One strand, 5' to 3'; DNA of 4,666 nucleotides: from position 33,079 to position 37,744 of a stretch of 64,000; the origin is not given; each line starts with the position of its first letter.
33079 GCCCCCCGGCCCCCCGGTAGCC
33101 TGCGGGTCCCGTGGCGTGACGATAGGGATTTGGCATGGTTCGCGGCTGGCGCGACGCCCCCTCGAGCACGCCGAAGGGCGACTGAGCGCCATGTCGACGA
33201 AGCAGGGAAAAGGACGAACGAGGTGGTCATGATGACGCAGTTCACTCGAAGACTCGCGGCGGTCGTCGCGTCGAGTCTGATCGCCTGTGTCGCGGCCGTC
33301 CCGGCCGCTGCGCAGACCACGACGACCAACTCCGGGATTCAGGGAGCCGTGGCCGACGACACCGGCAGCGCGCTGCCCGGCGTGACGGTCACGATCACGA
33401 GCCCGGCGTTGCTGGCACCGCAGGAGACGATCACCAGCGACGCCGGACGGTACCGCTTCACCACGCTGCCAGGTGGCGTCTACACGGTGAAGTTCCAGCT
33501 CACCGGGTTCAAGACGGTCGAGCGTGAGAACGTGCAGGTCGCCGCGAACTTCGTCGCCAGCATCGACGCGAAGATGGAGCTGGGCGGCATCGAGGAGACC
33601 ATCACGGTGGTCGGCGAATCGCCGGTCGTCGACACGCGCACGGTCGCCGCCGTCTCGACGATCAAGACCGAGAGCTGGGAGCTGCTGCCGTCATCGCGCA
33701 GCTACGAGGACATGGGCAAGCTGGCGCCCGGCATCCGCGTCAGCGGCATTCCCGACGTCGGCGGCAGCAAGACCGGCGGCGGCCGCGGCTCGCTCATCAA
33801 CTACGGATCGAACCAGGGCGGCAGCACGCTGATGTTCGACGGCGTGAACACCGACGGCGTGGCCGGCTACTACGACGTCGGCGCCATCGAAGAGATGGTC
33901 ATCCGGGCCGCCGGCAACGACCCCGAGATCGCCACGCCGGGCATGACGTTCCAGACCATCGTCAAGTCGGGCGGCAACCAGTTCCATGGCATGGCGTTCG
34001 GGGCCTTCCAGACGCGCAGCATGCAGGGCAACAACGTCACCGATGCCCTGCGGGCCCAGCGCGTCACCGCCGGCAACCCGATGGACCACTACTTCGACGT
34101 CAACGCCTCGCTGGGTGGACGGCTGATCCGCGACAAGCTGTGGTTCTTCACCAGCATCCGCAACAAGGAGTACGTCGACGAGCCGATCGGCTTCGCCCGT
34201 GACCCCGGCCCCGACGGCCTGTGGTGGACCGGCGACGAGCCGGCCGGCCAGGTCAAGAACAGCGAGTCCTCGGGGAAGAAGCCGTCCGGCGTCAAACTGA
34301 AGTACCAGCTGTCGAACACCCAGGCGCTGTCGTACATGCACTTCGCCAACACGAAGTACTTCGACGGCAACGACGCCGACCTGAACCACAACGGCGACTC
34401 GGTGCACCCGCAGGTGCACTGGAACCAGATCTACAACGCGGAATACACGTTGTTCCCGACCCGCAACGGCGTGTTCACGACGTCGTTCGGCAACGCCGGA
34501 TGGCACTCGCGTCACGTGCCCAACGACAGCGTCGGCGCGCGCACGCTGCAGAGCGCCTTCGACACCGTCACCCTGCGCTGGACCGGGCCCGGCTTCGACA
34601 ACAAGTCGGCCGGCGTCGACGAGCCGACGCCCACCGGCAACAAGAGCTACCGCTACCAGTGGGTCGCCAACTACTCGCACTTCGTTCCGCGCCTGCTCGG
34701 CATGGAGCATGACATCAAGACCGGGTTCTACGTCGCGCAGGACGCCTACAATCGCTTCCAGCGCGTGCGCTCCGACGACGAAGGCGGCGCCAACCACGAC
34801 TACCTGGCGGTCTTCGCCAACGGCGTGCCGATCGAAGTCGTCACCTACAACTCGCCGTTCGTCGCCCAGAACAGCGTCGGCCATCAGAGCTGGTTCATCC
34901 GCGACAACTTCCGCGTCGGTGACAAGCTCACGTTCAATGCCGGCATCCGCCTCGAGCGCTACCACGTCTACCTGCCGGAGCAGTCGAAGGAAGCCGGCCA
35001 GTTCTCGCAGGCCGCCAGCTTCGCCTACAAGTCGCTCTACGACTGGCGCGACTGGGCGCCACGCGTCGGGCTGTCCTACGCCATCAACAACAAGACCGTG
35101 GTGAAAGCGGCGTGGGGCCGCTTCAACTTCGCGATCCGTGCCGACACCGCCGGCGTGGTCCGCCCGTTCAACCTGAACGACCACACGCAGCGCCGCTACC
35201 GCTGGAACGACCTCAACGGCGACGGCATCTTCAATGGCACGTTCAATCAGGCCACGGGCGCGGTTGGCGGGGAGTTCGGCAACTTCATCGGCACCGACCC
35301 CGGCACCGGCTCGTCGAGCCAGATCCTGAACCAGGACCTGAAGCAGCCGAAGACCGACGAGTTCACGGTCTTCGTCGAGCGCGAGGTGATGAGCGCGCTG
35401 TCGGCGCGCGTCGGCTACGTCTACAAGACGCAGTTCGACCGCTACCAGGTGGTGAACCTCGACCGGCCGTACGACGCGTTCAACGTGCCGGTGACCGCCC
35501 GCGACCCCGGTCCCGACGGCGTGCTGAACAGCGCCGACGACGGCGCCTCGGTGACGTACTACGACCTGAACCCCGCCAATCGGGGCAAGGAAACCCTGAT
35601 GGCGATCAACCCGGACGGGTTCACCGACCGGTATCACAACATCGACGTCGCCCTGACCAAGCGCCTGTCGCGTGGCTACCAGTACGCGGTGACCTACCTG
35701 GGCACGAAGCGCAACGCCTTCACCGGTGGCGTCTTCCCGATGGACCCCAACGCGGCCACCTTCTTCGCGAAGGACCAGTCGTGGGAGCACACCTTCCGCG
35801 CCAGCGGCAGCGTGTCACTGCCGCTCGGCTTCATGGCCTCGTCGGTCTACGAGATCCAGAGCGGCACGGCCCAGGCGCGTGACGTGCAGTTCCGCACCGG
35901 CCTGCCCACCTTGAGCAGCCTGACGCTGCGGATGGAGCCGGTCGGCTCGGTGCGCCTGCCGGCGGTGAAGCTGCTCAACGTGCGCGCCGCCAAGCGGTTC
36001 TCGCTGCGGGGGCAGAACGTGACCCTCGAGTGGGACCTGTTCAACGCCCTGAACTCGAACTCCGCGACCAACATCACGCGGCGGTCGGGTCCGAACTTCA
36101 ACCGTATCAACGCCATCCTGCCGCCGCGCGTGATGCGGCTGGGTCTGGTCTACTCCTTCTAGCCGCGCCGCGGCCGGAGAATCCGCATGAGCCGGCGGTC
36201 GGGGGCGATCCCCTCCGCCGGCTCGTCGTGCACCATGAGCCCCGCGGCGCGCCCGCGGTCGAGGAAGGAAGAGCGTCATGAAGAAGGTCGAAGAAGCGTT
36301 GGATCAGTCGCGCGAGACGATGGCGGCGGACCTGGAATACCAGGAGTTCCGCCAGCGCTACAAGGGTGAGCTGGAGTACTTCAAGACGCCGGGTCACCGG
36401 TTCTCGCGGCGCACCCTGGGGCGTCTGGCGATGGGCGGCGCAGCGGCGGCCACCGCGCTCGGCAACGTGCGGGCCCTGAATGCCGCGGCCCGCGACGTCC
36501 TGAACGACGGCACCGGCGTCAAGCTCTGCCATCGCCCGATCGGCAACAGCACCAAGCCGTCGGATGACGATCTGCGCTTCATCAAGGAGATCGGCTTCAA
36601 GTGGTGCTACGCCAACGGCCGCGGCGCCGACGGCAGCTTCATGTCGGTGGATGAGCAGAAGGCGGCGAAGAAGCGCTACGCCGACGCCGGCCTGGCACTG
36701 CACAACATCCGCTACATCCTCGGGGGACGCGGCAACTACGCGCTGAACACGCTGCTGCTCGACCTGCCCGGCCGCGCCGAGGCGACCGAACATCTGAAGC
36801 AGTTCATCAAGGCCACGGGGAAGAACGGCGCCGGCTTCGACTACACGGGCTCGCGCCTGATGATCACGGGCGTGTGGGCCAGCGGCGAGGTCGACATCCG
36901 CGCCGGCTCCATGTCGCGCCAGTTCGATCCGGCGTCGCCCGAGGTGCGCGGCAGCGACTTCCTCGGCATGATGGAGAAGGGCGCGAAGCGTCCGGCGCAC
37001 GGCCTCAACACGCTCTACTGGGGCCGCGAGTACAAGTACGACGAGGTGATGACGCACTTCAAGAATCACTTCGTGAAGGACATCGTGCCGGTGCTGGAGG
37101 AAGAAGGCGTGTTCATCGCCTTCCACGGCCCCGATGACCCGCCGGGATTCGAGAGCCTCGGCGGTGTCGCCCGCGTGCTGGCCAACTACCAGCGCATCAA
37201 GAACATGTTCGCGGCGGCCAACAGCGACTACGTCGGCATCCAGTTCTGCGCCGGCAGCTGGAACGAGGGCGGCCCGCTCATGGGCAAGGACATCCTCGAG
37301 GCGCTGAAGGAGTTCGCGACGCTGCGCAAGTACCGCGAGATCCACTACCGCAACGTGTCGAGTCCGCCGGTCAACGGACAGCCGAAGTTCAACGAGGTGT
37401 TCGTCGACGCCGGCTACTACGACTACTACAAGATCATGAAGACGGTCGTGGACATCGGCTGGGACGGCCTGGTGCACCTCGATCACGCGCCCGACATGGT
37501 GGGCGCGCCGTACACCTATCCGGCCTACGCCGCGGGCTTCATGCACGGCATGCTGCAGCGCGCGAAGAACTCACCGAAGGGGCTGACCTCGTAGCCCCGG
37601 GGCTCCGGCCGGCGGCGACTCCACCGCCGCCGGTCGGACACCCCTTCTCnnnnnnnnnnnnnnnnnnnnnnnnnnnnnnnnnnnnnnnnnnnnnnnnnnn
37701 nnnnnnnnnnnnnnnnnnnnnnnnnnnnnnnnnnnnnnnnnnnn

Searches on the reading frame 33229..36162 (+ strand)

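Call 13: search_protein_families(library=pfam, proteins=[window:33229-36162:+])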
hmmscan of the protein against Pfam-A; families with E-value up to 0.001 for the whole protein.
window:33229-36162:+ (977 aa): 5 families
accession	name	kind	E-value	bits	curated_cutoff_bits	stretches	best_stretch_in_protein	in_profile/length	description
PF25183.1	OMP_b-brl_4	-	2.8e-35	122.4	30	2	355-868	159-681/838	Outer membrane beta barrel domain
PF13620.12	CarboxypepD_reg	-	2.4e-16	60.3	32.3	1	37-116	2-81/82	Carboxypeptidase regulatory-like domain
PF13715.12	CarbopepD_reg_2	-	1.6e-08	34.9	32.2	1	37-116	1-76/88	CarboxypepD_reg-like domain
PF17210.9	SdrD_B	-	1.4e-05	25.7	29.7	1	41-92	16-67/112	SdrD B-like domain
PF25020.1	TTR_TEN1-4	-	0.00018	21.8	27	1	34-113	6-82/86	Teneurin TTR-like domain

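Call 52: search_protein_families(library=ncbifam, proteins=[window:33229-36162:+], max_evalue=0.001)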
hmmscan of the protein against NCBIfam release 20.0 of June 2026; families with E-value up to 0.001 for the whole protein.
window:33229-36162:+ (977 aa): 0 families

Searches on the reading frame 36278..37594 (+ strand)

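Call 13: search_protein_families(library=pfam, proteins=[window:36278-37594:+])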
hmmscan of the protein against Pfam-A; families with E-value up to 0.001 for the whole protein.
window:36278-37594:+ (438 aa): 2 families
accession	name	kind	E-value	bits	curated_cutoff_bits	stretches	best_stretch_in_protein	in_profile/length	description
PF03786.19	UxuA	-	1.4e-22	80.4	23.7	1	257-418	180-332/352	D-mannonate dehydratase (UxuA)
PF01261.30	AP_endonuc_2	-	1.3e-05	25.5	31.1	1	256-403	99-229/249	Xylose isomerase-like TIM barrel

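Call 52: search_protein_families(library=ncbifam, proteins=[window:36278-37594:+], max_evalue=0.001)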
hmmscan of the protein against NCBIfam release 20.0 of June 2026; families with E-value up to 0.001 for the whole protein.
window:36278-37594:+ (438 aa): 2 families
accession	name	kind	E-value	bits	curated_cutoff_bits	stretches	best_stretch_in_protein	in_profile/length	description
NF003027.0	PRK03906.1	subfamily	1.4e-18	67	191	1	257-418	208-359/385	mannonate dehydratase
TIGR00695.1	uxuA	equivalog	4.7e-10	39.2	199.55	1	258-392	209-332/394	mannonate dehydratase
